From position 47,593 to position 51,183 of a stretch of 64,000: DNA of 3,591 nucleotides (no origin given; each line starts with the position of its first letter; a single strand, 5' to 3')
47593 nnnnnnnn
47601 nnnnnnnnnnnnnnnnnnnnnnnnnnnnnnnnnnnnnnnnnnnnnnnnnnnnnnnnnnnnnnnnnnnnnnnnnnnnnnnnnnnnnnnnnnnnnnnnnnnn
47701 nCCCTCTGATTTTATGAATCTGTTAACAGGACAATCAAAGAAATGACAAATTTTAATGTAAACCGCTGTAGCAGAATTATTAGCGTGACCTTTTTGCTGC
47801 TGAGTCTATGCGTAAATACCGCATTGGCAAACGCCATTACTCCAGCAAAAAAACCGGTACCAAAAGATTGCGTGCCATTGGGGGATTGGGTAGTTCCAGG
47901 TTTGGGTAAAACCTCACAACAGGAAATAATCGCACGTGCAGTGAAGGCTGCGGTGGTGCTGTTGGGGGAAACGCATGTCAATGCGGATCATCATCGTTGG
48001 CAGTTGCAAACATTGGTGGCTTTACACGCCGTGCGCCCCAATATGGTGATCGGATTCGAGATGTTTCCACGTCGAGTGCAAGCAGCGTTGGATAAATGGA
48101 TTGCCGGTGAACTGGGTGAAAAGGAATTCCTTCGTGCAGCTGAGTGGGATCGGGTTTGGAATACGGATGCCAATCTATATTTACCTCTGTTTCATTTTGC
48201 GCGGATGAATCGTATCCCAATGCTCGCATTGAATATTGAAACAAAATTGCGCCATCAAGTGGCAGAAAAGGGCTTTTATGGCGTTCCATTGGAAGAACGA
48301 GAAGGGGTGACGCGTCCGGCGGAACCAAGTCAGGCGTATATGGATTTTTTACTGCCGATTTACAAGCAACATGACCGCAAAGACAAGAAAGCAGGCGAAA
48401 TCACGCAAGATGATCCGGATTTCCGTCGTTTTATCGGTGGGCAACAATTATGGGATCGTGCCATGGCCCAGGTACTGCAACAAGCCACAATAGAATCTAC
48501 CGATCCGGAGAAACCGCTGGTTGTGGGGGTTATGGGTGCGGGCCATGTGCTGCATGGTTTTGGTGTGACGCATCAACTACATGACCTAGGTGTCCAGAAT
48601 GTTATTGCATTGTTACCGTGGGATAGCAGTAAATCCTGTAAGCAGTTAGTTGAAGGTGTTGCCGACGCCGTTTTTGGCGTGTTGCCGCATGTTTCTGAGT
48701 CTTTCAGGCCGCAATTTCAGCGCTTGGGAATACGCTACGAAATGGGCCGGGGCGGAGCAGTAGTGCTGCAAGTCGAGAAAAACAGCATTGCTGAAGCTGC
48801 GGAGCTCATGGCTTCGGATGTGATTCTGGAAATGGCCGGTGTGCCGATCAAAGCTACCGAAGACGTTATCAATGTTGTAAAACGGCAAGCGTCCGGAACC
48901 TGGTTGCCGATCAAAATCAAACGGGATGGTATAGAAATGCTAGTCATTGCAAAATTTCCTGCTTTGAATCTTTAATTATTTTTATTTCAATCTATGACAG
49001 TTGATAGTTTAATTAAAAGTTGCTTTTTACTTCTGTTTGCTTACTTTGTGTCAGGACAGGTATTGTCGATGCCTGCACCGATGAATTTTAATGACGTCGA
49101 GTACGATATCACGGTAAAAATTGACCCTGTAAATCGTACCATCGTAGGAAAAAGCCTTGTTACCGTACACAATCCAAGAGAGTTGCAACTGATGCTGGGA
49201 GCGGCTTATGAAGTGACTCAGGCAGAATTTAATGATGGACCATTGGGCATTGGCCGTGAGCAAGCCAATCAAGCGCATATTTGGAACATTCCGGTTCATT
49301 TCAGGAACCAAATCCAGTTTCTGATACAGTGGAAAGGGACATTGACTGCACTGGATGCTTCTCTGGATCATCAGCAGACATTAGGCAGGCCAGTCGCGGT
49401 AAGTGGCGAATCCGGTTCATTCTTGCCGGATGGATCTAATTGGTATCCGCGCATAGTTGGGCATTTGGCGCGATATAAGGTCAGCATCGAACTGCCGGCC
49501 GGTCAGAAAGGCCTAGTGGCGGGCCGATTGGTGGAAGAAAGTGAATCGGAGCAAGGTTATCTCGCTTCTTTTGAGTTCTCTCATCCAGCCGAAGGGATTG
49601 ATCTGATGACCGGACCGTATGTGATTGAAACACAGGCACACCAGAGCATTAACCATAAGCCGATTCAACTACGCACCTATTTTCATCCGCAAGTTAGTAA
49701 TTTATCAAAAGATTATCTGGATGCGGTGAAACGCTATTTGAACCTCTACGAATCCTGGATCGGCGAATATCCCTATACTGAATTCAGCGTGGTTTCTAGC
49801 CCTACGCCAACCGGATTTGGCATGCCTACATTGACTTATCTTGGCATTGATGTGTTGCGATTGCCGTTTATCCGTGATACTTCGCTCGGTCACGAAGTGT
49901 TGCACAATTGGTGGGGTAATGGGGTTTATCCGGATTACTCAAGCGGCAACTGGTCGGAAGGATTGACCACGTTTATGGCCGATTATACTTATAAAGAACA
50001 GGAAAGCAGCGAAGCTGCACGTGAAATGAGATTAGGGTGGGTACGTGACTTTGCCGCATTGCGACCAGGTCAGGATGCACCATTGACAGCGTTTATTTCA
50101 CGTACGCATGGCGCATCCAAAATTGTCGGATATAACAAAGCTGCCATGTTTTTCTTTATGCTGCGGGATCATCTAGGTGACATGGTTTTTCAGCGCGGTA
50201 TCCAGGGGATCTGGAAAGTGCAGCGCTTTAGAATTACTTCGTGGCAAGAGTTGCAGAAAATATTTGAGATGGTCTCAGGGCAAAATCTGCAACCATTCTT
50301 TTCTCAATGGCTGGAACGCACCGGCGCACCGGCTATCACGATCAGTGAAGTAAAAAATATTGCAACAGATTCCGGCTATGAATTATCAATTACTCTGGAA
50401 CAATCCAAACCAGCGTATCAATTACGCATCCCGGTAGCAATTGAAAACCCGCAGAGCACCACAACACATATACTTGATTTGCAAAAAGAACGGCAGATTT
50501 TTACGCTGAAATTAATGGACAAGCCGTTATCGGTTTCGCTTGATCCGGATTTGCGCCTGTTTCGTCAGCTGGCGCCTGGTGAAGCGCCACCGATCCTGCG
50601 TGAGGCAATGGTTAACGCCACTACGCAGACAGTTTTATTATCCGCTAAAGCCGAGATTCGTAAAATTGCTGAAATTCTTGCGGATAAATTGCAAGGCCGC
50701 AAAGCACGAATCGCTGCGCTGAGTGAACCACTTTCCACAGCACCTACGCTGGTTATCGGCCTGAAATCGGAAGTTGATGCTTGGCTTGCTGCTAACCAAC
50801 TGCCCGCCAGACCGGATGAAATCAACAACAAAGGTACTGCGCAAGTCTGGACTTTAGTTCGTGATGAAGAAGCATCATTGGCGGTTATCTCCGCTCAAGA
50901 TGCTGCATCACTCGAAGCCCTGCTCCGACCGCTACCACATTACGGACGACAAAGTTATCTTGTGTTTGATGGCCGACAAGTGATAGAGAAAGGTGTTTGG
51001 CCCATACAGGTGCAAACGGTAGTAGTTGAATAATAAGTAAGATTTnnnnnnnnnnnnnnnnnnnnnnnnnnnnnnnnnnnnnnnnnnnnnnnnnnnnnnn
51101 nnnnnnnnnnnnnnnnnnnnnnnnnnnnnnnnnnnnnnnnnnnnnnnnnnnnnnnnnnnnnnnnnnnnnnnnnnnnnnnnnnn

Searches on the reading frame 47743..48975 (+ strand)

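Call 33: search_protein_families(library=pfam, proteins=[window:47743-48975:+], max_evalue=0.00001)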
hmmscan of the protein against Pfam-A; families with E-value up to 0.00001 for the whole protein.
window:47743-48975:+ (410 aa): 2 families
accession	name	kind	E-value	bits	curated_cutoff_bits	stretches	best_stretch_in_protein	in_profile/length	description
PF04187.18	Cofac_haem_bdg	-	1.3e-58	198.9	27.7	1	63-279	2-213/213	Haem-binding uptake, Tiki superfamily, ChaN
PF13180.12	PDZ_2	-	8.4e-10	39.2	27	1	327-396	2-71/80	PDZ domain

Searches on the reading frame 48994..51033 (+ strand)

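Call 33: search_protein_families(library=pfam, proteins=[window:48994-51033:+], max_evalue=0.00001)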
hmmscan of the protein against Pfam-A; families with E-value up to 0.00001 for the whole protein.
window:48994-51033:+ (679 aa): 1 family
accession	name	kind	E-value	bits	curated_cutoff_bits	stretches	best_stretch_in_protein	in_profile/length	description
PF01433.26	Peptidase_M1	-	3e-09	37.2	27.7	1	299-439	72-218/218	Peptidase family M1 domain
